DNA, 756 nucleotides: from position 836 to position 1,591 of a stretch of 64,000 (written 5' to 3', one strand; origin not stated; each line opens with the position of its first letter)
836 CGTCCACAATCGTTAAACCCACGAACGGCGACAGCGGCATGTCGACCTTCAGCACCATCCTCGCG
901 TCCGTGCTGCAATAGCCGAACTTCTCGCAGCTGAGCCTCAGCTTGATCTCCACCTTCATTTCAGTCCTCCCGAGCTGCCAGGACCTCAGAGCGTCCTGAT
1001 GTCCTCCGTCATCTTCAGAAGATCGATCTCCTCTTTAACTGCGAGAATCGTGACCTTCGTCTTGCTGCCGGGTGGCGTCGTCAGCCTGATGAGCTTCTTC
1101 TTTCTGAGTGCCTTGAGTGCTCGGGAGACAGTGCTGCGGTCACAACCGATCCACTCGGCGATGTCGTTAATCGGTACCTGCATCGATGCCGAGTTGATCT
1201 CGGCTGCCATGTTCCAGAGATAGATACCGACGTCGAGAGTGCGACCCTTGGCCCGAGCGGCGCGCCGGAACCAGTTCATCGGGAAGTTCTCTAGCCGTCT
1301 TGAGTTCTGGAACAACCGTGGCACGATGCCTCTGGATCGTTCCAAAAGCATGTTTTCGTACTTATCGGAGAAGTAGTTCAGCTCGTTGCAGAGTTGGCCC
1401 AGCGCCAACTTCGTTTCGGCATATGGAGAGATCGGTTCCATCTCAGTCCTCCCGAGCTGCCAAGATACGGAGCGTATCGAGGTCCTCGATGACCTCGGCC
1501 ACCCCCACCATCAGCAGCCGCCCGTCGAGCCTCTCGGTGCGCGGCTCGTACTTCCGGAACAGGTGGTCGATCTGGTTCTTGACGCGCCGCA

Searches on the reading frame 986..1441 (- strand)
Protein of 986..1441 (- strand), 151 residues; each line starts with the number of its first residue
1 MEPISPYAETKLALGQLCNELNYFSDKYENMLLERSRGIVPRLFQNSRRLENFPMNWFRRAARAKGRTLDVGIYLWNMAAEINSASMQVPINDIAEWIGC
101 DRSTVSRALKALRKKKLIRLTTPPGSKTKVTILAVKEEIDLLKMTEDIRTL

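Call 71: find_encoding_contigs(protein=window:986-1441:-, flank=10000, max_places=1)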
Protein window:986-1441:- (151 aa): 5 contigs read that carry it; 1 place shown.
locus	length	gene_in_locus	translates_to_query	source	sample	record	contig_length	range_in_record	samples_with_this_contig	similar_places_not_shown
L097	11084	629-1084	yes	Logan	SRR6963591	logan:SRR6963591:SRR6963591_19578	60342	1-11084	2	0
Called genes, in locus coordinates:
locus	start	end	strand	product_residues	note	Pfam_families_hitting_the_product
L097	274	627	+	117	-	-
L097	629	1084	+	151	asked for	PF13545:HTH_Crp_2, PF00325:Crp (weak)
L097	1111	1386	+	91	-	-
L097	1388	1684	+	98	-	-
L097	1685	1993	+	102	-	-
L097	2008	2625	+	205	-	-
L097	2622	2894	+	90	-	-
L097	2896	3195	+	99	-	-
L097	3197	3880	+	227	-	-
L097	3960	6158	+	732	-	PF07282:Cas12f1-like_TNB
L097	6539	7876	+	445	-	-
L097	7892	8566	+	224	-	-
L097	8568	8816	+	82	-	-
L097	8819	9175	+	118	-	PF06114:Peptidase_M78 (faint)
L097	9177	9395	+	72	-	-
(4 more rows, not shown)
